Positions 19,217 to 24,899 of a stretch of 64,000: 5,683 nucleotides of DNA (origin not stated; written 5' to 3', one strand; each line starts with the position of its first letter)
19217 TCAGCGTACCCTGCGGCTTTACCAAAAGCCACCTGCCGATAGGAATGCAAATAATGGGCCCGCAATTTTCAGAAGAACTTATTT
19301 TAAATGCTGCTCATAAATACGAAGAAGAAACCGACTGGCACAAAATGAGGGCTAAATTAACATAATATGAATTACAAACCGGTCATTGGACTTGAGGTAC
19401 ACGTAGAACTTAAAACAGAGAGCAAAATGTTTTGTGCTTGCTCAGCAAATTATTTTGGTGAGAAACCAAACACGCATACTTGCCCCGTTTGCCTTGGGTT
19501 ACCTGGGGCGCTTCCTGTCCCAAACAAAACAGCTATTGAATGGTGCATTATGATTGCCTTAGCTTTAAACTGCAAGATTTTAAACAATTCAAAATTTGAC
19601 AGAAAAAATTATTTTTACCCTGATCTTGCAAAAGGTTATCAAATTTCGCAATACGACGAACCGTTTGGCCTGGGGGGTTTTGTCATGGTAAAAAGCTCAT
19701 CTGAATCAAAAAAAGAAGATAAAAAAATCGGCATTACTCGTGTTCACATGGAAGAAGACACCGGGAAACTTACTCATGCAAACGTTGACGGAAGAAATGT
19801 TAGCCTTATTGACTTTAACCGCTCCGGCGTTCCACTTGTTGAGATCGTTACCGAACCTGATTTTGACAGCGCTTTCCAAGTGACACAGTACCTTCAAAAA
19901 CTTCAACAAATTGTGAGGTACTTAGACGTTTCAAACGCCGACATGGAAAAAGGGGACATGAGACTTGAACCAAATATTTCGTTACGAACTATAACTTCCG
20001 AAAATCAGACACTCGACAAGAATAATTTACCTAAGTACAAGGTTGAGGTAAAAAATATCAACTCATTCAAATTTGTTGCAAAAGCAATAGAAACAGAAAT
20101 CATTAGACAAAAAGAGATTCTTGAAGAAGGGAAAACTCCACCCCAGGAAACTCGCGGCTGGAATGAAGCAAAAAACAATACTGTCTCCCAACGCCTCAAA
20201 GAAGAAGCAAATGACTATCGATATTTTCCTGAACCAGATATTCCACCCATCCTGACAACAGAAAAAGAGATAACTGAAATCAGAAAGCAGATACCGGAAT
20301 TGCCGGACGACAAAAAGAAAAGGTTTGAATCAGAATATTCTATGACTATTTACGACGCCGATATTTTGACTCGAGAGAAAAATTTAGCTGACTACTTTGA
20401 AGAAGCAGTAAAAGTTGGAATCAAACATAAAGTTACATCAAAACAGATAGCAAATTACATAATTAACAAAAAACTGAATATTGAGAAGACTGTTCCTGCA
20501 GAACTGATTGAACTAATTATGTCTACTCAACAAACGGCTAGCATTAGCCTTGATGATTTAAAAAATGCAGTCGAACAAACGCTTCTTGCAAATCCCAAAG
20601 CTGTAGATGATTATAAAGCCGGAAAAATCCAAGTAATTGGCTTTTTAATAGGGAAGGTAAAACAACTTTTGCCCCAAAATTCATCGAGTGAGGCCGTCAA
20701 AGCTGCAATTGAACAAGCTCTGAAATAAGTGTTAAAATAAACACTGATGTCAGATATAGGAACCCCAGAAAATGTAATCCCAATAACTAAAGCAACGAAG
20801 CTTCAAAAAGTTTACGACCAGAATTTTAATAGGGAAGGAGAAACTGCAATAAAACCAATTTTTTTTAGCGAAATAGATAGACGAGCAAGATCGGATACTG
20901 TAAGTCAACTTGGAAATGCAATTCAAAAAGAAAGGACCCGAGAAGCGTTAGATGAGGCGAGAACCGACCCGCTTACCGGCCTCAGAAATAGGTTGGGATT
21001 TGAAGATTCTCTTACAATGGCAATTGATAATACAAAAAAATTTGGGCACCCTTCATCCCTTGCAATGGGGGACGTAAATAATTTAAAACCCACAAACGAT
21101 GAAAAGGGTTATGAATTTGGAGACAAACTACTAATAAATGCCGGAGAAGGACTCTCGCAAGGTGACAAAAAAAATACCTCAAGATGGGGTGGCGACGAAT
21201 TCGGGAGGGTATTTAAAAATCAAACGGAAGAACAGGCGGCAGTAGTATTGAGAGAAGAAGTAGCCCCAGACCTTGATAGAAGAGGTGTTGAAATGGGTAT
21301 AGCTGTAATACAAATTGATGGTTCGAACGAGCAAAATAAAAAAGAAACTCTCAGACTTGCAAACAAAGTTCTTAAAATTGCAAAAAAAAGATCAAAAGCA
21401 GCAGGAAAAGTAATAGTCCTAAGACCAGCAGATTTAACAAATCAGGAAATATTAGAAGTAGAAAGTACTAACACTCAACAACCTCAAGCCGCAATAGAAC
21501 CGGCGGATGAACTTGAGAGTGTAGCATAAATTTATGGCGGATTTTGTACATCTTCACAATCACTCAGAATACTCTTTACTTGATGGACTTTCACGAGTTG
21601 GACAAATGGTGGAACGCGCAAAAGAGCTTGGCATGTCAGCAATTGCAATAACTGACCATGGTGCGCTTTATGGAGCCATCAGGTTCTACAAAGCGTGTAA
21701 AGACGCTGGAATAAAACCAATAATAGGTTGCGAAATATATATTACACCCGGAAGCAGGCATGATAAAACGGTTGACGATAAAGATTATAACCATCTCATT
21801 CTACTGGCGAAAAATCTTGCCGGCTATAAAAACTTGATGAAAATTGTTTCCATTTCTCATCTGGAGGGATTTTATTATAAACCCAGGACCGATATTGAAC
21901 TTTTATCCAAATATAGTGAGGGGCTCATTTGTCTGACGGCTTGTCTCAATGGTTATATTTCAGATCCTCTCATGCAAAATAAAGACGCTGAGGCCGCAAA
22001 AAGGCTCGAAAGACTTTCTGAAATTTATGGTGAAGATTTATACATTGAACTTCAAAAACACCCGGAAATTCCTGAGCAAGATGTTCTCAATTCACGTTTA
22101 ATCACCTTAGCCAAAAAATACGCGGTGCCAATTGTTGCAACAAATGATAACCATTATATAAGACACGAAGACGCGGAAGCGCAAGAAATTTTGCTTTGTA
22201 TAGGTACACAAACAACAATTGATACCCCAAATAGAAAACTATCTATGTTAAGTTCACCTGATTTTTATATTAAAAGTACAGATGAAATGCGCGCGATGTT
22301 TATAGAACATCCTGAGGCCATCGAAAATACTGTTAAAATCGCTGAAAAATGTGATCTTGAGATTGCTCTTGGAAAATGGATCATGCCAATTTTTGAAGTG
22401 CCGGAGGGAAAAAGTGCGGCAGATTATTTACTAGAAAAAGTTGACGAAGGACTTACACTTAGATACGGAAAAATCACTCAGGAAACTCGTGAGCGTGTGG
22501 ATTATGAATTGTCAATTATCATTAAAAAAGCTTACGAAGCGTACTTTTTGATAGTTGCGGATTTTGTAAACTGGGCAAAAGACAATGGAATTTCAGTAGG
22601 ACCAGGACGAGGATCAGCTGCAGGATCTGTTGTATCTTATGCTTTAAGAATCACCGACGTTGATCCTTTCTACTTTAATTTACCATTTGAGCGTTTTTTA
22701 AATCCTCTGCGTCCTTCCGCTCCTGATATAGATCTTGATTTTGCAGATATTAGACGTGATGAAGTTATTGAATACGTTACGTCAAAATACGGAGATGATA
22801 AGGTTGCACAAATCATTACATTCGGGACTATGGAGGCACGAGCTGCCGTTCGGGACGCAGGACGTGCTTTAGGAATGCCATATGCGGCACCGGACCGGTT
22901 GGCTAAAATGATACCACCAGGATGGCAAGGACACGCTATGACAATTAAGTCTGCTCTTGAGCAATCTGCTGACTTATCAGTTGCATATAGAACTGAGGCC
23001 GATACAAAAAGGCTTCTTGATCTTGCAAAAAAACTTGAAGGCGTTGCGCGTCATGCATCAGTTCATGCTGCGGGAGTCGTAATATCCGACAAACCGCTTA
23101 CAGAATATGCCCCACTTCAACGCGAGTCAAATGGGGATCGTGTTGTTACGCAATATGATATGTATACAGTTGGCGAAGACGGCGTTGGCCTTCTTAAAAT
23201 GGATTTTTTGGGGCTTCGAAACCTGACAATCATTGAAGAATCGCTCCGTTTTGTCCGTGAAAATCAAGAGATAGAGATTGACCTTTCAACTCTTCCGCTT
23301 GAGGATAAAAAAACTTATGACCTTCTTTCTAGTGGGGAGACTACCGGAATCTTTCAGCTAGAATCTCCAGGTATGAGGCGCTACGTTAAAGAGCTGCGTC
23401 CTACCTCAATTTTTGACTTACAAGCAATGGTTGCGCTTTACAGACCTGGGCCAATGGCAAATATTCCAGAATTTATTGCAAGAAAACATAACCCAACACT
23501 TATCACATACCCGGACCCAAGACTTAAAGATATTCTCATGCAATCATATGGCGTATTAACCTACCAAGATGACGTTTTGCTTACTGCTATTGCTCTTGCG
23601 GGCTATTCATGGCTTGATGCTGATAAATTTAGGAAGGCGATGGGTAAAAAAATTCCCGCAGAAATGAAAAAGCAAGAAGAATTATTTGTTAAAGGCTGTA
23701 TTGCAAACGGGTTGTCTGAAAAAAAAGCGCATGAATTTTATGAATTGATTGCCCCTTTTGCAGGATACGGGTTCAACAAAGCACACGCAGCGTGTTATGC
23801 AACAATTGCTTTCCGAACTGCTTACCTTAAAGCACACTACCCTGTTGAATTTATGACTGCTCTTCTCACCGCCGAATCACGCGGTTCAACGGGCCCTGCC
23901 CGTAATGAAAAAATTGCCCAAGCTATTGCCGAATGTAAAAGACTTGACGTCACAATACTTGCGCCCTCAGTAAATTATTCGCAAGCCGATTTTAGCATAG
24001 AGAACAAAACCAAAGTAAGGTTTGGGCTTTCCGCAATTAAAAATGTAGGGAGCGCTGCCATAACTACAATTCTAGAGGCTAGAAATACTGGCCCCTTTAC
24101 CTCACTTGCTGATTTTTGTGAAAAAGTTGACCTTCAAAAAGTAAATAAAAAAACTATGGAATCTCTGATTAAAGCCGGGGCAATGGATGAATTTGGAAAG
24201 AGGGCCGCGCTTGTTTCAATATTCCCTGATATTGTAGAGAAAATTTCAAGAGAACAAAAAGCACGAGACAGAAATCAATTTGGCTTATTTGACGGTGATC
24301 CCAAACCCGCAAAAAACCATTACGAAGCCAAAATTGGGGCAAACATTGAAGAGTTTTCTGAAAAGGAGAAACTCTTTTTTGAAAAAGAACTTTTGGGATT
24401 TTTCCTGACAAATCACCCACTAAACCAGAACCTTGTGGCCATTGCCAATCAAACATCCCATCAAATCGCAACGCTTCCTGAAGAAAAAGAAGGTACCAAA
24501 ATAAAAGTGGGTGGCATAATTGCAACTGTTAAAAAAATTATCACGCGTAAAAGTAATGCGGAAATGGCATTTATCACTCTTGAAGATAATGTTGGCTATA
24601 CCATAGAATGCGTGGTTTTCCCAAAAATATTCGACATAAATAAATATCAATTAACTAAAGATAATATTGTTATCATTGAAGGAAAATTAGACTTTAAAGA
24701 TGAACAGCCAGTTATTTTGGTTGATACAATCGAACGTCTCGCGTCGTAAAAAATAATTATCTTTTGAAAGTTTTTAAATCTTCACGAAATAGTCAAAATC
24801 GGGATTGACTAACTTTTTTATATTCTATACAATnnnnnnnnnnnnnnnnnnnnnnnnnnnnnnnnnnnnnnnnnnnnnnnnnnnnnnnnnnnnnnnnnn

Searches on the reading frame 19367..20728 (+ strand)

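Call 8: search_protein_families(library=pfam, proteins=[window:19367-20728:+], max_evalue=0.0001)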
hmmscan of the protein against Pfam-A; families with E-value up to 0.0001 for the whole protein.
window:19367-20728:+ (453 aa): 2 families
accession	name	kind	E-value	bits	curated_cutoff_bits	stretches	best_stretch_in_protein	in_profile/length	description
PF02934.20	GatB_N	-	1.8e-111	372.2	23.4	1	6-301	2-275/277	GatB/GatE catalytic domain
PF02637.23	GatB_Yqey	-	3.1e-09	37.3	27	1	343-452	44-148/148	GatB domain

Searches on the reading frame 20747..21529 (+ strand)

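Call 8: search_protein_families(library=pfam, proteins=[window:20747-21529:+], max_evalue=0.0001)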
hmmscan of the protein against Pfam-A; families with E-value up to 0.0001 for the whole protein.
window:20747-21529:+ (260 aa): 1 family
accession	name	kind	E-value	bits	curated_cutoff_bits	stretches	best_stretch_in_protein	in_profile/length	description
PF00990.26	GGDEF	-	1.4e-18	67.6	23.8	1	71-216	1-158/161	Diguanylate cyclase, GGDEF domain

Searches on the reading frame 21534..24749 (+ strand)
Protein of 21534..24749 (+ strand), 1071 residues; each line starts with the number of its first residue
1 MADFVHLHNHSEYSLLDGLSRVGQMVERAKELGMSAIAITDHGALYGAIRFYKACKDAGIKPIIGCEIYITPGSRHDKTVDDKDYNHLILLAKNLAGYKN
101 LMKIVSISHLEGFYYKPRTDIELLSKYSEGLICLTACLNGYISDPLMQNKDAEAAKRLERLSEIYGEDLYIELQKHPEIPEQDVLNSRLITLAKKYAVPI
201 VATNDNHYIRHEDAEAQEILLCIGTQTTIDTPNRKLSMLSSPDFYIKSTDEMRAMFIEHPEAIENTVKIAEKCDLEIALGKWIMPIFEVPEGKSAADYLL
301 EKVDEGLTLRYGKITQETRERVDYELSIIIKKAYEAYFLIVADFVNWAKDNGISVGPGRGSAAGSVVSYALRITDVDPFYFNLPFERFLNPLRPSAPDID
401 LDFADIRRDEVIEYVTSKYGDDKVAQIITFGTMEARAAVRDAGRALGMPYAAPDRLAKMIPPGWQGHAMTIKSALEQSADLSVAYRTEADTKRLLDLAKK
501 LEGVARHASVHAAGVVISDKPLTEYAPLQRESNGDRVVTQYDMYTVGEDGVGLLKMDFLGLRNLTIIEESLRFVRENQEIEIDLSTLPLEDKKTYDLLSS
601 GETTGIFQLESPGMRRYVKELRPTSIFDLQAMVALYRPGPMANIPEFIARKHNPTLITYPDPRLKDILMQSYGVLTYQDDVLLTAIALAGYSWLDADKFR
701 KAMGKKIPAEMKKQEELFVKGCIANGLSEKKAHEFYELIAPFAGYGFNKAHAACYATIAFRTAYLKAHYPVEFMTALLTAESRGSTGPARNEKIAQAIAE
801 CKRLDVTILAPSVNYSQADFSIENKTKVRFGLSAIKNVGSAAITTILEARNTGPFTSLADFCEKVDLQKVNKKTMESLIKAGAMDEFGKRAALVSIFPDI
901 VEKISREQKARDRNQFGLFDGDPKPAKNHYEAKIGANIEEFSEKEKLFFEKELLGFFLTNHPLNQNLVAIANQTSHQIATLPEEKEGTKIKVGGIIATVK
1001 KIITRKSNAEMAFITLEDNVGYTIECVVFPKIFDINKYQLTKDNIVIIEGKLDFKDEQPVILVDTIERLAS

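Call 8: search_protein_families(library=pfam, proteins=[window:21534-24749:+], max_evalue=0.0001)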
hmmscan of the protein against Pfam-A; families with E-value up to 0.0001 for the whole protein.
window:21534-24749:+ (1071 aa): 5 families
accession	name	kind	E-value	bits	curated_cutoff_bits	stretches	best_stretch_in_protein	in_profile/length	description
PF07733.18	DNA_pol3_alpha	-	7.7e-98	327.7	23.9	1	298-560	2-260/260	Bacterial DNA polymerase III alpha NTPase domain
PF02811.25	PHP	-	1.2e-58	198.5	26.4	1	6-176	1-164/164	PHP domain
PF17657.6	DNA_pol3_finger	-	6.6e-54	182.1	22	1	563-726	1-166/166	Bacterial DNA polymerase III alpha subunit finger domain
PF14579.12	HHH_6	-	1.7e-30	105.5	25.6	1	806-890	2-87/90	Helix-hairpin-helix motif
PF01336.31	tRNA_anti-codon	-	3.8e-08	33.6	27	1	991-1068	2-74/75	OB-fold nucleic acid binding domain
